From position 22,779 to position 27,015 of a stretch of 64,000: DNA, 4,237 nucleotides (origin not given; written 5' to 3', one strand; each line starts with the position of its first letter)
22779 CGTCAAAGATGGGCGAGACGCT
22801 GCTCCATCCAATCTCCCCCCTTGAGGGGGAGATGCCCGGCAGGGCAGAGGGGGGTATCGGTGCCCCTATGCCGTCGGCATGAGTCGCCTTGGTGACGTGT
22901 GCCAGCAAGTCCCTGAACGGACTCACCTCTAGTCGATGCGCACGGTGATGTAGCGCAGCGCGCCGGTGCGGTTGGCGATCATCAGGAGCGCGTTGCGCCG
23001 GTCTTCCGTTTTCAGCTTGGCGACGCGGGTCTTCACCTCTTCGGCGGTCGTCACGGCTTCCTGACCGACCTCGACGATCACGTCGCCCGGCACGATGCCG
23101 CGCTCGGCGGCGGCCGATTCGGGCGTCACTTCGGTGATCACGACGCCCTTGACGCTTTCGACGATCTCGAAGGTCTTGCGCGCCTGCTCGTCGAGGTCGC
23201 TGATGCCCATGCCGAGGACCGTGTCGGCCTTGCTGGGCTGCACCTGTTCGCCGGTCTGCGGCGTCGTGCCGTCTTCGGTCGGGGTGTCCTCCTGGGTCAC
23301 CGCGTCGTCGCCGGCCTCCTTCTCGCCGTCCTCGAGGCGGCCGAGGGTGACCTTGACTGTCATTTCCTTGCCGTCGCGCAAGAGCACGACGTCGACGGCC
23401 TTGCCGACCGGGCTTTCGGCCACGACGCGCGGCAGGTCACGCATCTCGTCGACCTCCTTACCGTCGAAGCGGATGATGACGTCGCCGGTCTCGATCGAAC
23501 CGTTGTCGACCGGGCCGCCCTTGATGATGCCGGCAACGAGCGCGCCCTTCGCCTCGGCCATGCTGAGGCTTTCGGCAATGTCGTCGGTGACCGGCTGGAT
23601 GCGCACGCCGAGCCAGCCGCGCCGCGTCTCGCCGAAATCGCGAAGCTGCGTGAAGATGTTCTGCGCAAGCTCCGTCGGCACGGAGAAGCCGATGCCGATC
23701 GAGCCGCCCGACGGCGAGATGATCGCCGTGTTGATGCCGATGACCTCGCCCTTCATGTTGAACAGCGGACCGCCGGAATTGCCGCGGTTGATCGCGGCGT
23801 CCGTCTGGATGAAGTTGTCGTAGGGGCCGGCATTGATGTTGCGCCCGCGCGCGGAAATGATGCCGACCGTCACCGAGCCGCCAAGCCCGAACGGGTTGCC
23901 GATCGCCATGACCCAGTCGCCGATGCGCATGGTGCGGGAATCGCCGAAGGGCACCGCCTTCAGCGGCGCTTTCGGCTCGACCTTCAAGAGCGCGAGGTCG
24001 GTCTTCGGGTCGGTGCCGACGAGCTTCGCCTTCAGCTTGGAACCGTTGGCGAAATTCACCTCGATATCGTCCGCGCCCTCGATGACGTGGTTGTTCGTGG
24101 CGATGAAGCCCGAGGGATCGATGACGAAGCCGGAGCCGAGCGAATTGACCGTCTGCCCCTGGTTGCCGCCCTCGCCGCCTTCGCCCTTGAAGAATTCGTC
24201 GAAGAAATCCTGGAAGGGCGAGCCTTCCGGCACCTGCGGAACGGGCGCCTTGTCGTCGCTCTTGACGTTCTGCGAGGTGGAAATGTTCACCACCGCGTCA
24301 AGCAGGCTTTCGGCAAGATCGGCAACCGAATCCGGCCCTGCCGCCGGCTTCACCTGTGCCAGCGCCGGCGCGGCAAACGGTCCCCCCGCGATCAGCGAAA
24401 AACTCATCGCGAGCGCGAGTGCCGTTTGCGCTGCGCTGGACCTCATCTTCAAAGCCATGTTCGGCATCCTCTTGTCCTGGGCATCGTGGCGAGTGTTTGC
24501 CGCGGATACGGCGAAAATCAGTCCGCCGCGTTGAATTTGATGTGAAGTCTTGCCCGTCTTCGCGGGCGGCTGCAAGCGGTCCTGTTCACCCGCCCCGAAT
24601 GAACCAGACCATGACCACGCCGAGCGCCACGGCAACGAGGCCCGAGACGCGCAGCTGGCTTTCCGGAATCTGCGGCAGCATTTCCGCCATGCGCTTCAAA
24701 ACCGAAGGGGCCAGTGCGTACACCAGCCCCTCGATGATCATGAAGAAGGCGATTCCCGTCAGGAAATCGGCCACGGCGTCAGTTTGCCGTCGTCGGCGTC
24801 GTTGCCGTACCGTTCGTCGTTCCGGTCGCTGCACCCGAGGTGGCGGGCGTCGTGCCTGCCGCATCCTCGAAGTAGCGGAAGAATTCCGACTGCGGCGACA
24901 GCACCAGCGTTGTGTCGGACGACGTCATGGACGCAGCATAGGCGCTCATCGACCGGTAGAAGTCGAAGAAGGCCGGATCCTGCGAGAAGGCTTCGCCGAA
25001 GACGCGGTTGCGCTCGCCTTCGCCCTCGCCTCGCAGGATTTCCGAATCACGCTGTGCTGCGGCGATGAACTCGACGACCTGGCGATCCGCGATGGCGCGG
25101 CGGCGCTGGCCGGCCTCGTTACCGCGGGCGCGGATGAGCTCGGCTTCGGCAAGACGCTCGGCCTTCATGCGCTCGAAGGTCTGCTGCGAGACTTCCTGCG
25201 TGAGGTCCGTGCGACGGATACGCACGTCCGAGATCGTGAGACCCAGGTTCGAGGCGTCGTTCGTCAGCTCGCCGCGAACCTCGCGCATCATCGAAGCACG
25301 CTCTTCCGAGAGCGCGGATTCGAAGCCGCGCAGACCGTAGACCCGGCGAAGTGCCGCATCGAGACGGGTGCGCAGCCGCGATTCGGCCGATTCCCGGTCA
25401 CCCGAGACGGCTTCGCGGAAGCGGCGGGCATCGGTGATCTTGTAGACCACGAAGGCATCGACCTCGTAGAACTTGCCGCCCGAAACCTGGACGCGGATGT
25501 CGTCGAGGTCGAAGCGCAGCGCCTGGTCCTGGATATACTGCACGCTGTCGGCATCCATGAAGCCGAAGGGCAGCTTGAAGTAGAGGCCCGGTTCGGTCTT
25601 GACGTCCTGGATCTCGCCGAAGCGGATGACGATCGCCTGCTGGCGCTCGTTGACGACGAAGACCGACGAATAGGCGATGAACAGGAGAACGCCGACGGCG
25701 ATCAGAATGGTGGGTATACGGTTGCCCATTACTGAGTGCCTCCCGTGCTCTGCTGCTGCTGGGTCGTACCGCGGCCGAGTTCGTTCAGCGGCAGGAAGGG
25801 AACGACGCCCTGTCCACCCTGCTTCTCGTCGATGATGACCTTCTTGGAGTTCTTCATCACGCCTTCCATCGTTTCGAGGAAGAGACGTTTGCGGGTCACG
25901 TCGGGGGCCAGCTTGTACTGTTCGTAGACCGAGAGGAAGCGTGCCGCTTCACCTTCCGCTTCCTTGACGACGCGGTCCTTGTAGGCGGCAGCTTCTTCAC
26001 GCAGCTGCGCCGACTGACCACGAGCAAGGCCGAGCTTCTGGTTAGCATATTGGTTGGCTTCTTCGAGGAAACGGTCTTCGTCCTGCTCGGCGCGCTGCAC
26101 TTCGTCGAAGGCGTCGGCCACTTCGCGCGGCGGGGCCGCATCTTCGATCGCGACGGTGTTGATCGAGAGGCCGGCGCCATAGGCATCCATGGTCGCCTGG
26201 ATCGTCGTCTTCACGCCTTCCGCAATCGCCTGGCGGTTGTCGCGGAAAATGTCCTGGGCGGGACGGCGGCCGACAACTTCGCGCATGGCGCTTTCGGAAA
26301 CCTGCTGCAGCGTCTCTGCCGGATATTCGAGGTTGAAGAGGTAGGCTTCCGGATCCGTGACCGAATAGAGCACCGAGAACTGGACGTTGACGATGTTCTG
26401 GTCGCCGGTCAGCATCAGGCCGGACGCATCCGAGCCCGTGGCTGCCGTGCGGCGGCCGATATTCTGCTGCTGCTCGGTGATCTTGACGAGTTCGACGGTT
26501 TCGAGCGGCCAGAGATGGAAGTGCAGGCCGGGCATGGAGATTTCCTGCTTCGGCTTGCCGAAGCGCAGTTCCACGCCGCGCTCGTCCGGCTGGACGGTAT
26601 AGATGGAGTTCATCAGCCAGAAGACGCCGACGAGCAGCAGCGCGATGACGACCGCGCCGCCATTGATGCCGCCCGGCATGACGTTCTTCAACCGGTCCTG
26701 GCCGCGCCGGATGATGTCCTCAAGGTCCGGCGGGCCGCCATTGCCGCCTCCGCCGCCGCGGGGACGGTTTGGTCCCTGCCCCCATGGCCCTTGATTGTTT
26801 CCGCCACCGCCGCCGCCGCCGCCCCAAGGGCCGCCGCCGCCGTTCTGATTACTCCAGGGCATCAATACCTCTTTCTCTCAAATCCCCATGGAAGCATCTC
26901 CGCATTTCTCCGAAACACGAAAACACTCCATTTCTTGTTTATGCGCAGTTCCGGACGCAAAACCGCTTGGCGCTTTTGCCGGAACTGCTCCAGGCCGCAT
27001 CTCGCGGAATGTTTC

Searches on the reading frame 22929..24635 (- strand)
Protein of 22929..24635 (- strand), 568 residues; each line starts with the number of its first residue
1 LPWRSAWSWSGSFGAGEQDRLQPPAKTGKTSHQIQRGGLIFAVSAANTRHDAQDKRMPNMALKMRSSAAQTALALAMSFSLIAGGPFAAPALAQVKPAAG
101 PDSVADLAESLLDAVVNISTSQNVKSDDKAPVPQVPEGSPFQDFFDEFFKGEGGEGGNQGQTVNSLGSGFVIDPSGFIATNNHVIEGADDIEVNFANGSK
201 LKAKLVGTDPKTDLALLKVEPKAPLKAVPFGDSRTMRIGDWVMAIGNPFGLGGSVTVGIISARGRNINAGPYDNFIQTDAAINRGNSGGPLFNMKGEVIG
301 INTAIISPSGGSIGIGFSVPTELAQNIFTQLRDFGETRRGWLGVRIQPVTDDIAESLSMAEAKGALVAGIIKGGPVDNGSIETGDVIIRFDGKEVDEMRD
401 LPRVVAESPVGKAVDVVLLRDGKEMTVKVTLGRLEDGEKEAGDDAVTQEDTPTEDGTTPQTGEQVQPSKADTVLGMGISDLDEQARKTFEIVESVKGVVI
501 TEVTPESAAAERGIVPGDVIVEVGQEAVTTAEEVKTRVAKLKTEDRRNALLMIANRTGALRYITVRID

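Call 92: search_protein_families(library=pfam, proteins=[window:22929-24635:-], max_evalue=0.000001)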
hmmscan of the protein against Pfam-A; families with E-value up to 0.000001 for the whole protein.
window:22929-24635:- (568 aa): 5 families
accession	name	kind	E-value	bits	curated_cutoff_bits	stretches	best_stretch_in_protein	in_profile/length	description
PF13365.12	Trypsin_2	-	3.1e-37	128.9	27.6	1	167-301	1-144/144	Trypsin-like peptidase domain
PF13180.12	PDZ_2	-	1.3e-20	73.9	27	2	341-431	2-80/80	PDZ domain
PF00089.32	Trypsin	-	2.5e-20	73.7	20.6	1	166-319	26-211/220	Trypsin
PF00595.29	PDZ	-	9e-17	61.7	23.2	2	336-416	7-78/81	PDZ domain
PF17820.7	PDZ_6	-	1.7e-09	37.7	27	0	499-535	1-37/54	PDZ domain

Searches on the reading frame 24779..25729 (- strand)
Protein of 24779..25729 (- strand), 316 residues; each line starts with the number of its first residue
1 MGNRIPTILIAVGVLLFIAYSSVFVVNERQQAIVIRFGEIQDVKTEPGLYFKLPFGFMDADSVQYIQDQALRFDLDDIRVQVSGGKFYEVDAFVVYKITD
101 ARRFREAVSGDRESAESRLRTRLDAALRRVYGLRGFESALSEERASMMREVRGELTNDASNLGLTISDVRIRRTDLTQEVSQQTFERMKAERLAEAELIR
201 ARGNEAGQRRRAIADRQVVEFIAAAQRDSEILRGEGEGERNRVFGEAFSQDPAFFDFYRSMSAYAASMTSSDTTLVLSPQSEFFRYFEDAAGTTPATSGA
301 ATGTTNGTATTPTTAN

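Call 92: search_protein_families(library=pfam, proteins=[window:24779-25729:-], max_evalue=0.000001)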
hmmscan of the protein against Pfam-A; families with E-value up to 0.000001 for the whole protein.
window:24779-25729:- (316 aa): 1 family
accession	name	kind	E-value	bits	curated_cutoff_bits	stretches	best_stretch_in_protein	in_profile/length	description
PF01145.31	Band_7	-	2.1e-25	90.2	23.6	1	25-203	2-174/176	SPFH domain / Band 7 family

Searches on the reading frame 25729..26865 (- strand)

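Call 92: search_protein_families(library=pfam, proteins=[window:25729-26865:-], max_evalue=0.000001)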
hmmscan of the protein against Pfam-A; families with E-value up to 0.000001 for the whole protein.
window:25729-26865:- (378 aa): 2 families
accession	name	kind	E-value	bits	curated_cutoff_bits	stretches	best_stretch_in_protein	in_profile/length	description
PF01145.31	Band_7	-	1.2e-31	110.6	23.6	1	90-271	2-173/176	SPFH domain / Band 7 family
PF12221.13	HflK_N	-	9.2e-08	32.3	22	1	21-66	7-44/44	Bacterial membrane protein N terminal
